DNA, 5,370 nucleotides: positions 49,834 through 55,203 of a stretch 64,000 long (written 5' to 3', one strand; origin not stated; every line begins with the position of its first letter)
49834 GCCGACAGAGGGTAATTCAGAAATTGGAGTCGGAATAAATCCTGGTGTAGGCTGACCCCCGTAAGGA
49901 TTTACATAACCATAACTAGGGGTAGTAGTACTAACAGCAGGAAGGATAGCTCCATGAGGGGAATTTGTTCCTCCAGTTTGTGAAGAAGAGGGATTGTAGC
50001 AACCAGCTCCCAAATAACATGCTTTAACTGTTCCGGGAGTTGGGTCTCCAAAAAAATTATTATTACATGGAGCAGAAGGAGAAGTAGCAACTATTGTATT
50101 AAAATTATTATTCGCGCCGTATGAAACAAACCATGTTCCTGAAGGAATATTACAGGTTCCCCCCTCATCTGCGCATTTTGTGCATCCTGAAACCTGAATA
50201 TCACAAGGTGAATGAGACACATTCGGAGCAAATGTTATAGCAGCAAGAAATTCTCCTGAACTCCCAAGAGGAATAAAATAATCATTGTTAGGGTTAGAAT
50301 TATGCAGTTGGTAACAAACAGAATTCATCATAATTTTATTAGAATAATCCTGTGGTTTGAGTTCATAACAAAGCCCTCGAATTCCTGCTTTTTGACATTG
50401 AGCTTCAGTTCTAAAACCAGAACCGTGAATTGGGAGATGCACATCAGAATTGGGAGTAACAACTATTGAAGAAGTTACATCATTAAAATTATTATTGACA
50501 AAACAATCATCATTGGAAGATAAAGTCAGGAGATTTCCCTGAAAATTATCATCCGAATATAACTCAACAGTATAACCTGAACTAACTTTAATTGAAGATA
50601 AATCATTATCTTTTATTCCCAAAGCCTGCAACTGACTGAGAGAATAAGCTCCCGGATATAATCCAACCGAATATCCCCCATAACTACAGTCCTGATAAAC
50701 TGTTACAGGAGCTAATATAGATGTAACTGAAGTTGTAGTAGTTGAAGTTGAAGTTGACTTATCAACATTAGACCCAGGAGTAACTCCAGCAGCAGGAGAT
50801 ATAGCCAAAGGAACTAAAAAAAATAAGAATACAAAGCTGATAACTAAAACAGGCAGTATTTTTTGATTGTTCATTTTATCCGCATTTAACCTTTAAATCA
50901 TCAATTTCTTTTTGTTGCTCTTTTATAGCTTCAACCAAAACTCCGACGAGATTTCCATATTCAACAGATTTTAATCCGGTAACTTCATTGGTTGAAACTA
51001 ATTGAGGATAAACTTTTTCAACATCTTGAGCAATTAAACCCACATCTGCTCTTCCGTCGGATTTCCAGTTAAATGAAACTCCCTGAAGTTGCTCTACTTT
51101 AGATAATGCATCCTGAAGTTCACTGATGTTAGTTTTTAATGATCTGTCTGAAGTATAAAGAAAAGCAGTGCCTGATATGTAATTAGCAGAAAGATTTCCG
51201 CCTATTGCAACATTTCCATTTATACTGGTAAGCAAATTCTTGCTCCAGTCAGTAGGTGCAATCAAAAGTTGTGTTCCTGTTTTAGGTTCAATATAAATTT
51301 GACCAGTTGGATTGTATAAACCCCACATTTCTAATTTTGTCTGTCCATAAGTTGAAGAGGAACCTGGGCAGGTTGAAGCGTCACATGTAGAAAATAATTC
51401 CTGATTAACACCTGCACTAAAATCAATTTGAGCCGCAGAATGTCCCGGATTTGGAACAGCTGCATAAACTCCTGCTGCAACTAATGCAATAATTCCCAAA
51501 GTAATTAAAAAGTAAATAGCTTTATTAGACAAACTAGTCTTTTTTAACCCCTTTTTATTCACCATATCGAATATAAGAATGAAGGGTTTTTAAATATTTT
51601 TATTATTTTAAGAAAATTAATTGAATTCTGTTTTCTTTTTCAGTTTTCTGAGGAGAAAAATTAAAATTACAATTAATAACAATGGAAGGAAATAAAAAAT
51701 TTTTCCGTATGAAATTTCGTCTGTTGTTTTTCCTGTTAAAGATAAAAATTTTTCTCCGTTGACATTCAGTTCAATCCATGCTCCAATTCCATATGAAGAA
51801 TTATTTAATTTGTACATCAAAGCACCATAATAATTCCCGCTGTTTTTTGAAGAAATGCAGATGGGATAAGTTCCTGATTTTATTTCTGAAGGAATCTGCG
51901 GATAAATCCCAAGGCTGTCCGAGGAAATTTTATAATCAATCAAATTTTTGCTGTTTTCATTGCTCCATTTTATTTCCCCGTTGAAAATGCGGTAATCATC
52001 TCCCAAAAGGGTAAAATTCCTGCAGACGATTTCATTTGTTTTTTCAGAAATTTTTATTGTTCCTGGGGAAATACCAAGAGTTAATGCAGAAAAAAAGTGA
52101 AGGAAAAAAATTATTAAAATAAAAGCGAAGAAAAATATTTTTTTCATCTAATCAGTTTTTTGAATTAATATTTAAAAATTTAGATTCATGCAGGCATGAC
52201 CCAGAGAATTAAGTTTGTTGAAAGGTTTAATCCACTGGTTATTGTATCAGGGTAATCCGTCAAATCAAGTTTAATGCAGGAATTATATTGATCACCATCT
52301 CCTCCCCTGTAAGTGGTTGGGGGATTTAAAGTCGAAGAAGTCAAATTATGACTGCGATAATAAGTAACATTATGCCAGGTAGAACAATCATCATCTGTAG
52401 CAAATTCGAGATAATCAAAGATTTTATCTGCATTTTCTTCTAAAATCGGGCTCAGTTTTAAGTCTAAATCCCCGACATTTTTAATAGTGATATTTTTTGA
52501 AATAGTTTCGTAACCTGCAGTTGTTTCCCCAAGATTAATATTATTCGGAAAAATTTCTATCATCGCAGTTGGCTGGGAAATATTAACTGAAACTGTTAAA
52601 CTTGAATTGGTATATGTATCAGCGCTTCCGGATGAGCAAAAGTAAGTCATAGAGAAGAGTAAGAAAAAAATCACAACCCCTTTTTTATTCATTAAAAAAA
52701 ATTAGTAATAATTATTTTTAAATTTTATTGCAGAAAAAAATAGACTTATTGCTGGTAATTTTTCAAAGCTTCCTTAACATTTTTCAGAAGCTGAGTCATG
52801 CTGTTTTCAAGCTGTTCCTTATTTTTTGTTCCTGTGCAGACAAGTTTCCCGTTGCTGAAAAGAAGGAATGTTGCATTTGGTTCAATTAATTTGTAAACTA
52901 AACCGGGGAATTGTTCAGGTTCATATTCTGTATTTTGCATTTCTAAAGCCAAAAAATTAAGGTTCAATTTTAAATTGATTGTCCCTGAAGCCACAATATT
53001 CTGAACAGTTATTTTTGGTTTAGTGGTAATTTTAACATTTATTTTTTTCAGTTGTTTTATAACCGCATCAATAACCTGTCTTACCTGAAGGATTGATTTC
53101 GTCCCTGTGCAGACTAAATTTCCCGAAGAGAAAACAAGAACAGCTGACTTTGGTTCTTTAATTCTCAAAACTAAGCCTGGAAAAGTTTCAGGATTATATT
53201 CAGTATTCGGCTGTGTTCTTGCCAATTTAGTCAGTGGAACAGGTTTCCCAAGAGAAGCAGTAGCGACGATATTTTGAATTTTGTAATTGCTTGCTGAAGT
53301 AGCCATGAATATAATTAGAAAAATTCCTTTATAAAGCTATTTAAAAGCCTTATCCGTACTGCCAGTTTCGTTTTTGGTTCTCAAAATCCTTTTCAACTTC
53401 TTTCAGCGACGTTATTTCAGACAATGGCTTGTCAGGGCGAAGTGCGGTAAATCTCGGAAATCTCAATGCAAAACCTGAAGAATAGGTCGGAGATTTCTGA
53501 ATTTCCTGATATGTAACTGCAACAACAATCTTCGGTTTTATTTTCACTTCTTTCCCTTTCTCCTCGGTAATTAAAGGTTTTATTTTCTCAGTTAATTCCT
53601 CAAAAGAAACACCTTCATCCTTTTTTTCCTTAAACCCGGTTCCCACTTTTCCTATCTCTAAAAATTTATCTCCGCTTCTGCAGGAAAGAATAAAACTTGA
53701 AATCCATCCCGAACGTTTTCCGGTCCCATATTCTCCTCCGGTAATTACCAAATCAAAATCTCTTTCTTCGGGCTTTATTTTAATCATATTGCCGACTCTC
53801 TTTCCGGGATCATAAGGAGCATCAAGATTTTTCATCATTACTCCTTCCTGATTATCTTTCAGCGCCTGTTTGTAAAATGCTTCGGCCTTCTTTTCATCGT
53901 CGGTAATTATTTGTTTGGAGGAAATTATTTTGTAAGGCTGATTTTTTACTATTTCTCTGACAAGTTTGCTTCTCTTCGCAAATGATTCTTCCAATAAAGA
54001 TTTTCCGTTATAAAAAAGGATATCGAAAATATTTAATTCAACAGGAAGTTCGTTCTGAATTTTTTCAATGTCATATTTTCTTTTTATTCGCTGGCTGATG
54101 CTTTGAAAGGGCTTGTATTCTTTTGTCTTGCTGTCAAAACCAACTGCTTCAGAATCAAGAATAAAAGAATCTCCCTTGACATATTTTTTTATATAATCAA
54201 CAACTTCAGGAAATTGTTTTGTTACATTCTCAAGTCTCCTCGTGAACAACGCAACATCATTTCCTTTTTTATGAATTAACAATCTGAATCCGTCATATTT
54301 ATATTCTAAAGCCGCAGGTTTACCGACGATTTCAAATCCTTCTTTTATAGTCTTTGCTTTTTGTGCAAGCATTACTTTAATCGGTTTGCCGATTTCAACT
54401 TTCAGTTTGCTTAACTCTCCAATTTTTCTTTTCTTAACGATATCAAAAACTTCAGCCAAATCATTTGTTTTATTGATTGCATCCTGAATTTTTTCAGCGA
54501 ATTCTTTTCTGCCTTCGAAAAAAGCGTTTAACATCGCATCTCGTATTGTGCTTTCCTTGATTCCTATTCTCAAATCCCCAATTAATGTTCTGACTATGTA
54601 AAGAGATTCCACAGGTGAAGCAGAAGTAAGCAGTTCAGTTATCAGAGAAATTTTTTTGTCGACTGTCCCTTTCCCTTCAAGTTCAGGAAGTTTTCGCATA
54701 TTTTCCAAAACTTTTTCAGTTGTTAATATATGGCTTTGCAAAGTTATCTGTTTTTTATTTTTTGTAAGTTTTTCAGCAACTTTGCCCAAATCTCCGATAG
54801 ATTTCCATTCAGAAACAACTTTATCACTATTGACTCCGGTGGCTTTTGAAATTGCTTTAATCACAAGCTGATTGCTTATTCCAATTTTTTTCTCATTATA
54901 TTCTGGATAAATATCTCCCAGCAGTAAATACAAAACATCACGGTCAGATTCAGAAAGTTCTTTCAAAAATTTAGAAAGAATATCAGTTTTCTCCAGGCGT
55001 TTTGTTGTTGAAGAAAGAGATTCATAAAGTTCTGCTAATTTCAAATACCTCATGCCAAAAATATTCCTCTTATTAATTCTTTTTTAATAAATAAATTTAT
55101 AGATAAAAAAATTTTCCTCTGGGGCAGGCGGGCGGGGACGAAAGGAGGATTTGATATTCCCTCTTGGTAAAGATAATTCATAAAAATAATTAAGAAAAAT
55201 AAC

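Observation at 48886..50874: Secreted beta-gamma-crystallin-like protein ending in a Hint domain with terminal HN but no +1 nucleophile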

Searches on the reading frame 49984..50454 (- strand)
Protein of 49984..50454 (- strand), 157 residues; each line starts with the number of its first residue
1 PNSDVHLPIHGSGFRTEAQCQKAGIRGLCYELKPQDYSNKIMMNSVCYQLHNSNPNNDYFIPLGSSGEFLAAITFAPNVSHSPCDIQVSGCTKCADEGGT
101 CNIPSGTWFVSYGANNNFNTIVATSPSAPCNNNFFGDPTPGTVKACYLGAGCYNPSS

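Call 42: predict_structure(alignment_id=A2)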
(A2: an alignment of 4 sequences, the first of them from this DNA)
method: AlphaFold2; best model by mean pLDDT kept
length: 157 residues; sequences in the alignment: 4
mean_pLDDT: 47.0   pTM: 0.34
mean pLDDT of the five models: 47.0, 43.0, 42.7, 40.0, 35.7
residues with pLDDT >= 90: 0; 70-90: 1; 50-70: 65; < 50: 91
segments of 3 or more residues with pLDDT < 50: 1-32, 34-51, 57-90, 152-157
pLDDT, mean of each block of 10 residues (from residue 1): 26 31 35 43 42 50 39 35 30 64 66 65 60 60 60 44
secondary structure, 60 per line:
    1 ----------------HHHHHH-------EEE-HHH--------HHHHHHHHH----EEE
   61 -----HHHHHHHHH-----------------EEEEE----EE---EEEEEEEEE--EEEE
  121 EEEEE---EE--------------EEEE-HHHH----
elements in order: H17-22 E30-32 H45-53 E58-60 H66-74 E92-96 E106-114 E117-125 E145-148 H150-153
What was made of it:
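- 49984..50454 (-): Residues 141-297: Cys-rich module with 10 Cys. Its C-terminal ~60 aa (about 49999-50190, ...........................) is a small domain that is not in Pfam. The AF2 model was poor, pLDDT 47 (call 42).
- Tried and rejected: AlphaFold of the Cys-rich module (call 42): the 4-sequence alignment gave pLDDT 47, so no fold search was run and the fold stays unknown.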

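Call 54: find_related_loci(query=A2, collection=metagenome_contigs, flank=6000)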
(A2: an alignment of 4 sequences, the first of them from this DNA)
Query A2 (157 aa) in metagenome_contigs; peptide patterns used: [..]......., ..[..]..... (x = any residue, [..] = any of these).
84 stretches matched a pattern; 45 encode a relative of the query (tblastn E <= 1e-3); 45 distinct loci.
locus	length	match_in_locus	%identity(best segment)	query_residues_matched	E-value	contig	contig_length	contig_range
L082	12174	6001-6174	51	89-147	2e-12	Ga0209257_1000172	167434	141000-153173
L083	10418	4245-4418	53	89-147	2e-12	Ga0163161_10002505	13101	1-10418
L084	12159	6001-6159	56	94-147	2e-11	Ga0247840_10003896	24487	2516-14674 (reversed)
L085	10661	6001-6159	56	94-147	2e-11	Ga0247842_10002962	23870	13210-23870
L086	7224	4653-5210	51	90-148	3e-11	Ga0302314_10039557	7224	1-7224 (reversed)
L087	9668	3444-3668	46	77-150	4e-11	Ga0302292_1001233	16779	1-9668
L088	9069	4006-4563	59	88-150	6e-11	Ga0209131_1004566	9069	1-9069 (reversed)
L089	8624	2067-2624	59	88-150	6e-11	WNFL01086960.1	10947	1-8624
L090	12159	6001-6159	55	94-148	1e-10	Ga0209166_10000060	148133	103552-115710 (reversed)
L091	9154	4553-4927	48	86-151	2e-10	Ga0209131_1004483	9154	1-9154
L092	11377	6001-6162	48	93-148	2e-10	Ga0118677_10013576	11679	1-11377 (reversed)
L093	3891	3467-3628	48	93-148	2e-10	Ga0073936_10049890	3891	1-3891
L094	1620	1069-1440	32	36-148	4e-10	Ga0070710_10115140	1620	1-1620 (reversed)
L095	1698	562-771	45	72-147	6e-10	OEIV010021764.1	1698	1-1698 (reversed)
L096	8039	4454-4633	45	89-147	5e-10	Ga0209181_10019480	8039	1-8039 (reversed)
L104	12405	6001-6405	43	93-148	6e-9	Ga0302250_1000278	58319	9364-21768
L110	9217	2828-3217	45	89-150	9e-8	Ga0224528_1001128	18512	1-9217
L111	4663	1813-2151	50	84-149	3e-8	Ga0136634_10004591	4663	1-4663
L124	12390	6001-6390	44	89-150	5e-6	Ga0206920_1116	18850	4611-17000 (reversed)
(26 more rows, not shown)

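Call 60: search_protein_families(library=pfam, proteins=[L092:5638-6174:+, L104:5800-6417:+, L110:962-3226:+, L124:4336-6399:+, L086:2418-5216:+, L111:283-2163:+, L090:5818-6180:+], max_evalue=0.01)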
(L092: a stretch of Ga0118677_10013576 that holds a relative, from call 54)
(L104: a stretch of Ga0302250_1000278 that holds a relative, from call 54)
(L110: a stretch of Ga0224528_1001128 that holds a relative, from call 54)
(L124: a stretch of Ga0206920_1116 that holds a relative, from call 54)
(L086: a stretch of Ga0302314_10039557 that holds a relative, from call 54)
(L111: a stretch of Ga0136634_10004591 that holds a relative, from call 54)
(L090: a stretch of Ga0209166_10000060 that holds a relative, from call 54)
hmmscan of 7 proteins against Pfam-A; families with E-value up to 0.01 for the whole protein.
L092:5638-6174:+ (178 aa): 0 families

L104:5800-6417:+ (205 aa): 0 families

L110:962-3226:+ (754 aa): 2 families
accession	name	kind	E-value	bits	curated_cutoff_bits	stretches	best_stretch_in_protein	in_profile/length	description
PF14200.12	RicinB_lectin_2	-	8.1e-21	75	25.6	2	475-553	12-89/89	Ricin-type beta-trefoil lectin domain-like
PF00652.28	Ricin_B_lectin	-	4.7e-14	53.1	29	1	485-608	9-123/126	Ricin-type beta-trefoil lectin domain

L124:4336-6399:+ (687 aa): 2 families
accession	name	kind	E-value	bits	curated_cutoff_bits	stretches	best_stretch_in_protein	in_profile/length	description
PF14200.12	RicinB_lectin_2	-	2.9e-30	105.2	25.6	3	447-532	3-87/89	Ricin-type beta-trefoil lectin domain-like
PF00652.28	Ricin_B_lectin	-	6.2e-14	52.7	29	1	418-543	9-125/126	Ricin-type beta-trefoil lectin domain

L086:2418-5216:+ (932 aa): 3 families
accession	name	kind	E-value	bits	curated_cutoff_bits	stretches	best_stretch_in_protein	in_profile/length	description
PF17389.8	Bac_rhamnosid6H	-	1.2e-17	64.7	24.5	1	295-519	30-258/339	Bacterial alpha-L-rhamnosidase 6 hairpin glycosidase domain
PF22422.2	MGH1-like_GH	-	5.2e-05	23.4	27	1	417-510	167-259/356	Mannosylglycerate hydrolase MGH1-like glycoside hydrolase domain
PF01204.24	Trehalase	-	0.00019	20.9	21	1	424-510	307-397/512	Trehalase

L111:283-2163:+ (626 aa): 4 families
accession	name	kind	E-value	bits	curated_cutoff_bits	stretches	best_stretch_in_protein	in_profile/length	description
PF00652.28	Ricin_B_lectin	-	5.6e-08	33.5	29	1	432-501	9-85/126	Ricin-type beta-trefoil lectin domain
PF03498.20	CDtoxinA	-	0.00095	19.2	22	1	431-502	60-142/149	Cytolethal distending toxin A/C domain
PF14200.12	RicinB_lectin_2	-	0.0012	20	25.6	1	454-513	1-67/89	Ricin-type beta-trefoil lectin domain-like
PF13365.12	Trypsin_2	-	0.002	19.3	27.6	1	146-319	1-132/144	Trypsin-like peptidase domain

L090:5818-6180:+ (120 aa): 0 families

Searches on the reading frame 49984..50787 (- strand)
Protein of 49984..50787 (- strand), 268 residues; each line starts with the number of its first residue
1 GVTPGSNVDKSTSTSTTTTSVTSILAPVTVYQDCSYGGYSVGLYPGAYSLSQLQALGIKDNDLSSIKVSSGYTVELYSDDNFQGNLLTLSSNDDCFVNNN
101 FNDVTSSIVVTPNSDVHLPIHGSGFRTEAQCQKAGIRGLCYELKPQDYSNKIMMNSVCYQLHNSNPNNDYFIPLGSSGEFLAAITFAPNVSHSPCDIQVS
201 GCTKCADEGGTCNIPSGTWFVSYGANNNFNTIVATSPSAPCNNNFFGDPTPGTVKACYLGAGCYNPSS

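Call 31: find_homologous_proteins(query=window:49984-50787:-, max_evalue=0.001)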
Query seq(268 aa) (268 aa): 5 proteins with E <= 0.001 among 1014 candidates.
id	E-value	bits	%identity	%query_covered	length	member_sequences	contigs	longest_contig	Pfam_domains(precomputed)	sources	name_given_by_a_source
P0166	1.3e-88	315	53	34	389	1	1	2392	PF00030.25,PF03995.19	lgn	-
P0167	1.6e-52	197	60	40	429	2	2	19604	PF13582.13,PF00030.25,PF13688.13,PF08964.16,PF03995.19,PF13583.12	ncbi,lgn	-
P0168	4.8e-24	103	60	31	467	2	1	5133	PF13582.13,PF18099.8,PF13688.13,PF03422.22,PF13583.12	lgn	-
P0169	2.1e-18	85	43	43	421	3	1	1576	-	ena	-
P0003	3.3e-17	81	41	42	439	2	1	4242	-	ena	-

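Call 60: search_protein_families(library=pfam, proteins=[P0169], max_evalue=0.01)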
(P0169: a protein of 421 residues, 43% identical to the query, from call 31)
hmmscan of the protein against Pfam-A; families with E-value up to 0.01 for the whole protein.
P0169 (421 aa): 0 families

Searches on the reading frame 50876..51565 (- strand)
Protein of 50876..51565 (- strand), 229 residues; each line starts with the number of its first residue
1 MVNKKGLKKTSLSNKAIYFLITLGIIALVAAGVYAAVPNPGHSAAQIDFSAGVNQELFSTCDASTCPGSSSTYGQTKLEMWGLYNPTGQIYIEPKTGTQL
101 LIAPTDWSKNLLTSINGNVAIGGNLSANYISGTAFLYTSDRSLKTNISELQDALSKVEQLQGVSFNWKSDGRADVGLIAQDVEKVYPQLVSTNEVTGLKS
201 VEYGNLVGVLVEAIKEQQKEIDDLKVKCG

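Call 3: search_protein_families(library=pfam, proteins=[window:50876-51565:-], max_evalue=1)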
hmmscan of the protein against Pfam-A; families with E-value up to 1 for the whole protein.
window:50876-51565:- (229 aa): 1 family
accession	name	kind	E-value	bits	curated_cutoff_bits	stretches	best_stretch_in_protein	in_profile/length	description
PF13884.11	Peptidase_S74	-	8.7e-18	64.8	22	1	139-190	1-57/58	Chaperone of endosialidase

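Call 4: search_protein_families(library=ncbifam, proteins=[window:50876-51565:-], max_evalue=1)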
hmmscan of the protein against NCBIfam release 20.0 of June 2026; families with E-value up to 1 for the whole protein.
window:50876-51565:- (229 aa): 0 families

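Call 69: find_related_loci(query=window:50876-51565:-, collection=viral_contigs, flank=6000)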
Query window:50876-51565:- (229 aa) in viral_contigs; peptide patterns used: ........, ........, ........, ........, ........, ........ (x = any residue, [..] = any of these).
111 stretches matched a pattern; 94 encode a relative of the query (tblastn E <= 1e-3); the best 80 are kept; 80 distinct loci.
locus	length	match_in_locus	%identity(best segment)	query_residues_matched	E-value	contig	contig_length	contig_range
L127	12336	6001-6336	51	121-225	3e-29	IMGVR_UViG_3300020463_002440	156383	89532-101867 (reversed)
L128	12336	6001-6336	52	121-225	1e-28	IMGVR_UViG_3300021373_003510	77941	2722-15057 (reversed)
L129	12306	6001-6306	51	124-225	4e-28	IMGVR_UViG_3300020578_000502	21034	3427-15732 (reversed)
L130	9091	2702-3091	43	88-224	3e-26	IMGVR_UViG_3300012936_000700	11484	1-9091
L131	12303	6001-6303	47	121-223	7e-26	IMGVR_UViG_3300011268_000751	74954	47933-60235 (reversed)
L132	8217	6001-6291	55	133-224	2e-25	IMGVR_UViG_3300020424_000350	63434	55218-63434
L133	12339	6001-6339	40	82-225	1e-24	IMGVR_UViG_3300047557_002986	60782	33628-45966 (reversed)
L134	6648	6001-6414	42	92-228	1e-24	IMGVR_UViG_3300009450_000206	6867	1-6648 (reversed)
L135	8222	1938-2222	48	130-227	1e-24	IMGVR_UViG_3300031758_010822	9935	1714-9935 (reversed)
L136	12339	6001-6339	40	82-225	1e-24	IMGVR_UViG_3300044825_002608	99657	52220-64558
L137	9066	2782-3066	48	130-227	1e-24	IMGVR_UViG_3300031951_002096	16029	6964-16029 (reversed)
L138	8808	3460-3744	48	130-227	1e-24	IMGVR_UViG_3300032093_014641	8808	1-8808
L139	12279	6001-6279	49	130-225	2e-24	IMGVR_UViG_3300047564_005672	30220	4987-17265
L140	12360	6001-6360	46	117-225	7e-24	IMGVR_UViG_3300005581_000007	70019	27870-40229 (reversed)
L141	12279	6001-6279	49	130-225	1e-23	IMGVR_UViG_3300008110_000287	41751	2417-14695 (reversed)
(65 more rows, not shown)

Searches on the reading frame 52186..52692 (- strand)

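Call 3: search_protein_families(library=pfam, proteins=[window:52186-52692:-], max_evalue=1)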
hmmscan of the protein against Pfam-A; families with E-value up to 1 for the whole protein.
window:52186-52692:- (168 aa): 1 family
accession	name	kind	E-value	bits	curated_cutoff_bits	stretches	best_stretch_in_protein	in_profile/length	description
PF22544.2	HYDIN_VesB_CFA65-like_Ig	-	0.078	13.7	25.5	1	48-88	6-45/100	HYDIN/CFA65/VesB-like, Ig-like domain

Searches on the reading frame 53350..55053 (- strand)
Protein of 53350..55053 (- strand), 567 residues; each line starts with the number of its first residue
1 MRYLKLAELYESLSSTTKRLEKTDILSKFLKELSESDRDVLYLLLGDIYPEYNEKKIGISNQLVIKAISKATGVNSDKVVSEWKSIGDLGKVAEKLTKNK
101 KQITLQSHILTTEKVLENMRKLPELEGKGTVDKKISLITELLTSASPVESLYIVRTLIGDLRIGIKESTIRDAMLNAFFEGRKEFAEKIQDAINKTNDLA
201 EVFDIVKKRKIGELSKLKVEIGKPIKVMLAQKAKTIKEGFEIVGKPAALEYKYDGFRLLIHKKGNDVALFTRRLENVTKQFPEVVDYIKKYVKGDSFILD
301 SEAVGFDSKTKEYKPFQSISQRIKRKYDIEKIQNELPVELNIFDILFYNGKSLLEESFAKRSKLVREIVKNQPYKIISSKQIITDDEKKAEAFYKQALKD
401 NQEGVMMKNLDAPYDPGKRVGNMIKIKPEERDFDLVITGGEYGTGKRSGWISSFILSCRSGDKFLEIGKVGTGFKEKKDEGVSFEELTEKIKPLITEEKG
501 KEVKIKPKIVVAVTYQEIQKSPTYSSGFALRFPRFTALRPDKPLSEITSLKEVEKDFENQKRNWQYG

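Call 29: search_protein_families(library=pfam, proteins=[window:53350-55053:-], max_evalue=0.001)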
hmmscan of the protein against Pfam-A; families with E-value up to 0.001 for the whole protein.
window:53350-55053:- (567 aa): 3 families
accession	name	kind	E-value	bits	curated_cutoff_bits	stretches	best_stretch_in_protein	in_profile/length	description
PF01068.26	DNA_ligase_A_M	-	1.1e-56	192.1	26.2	1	228-427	2-204/204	ATP dependent DNA ligase domain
PF04675.19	DNA_ligase_A_N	-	4.7e-41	141.3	24.6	1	3-173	2-172/174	DNA ligase N terminus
PF04679.21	DNA_ligase_A_C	-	4.2e-16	59.6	27.5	1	447-542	1-94/94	ATP dependent DNA ligase C terminal region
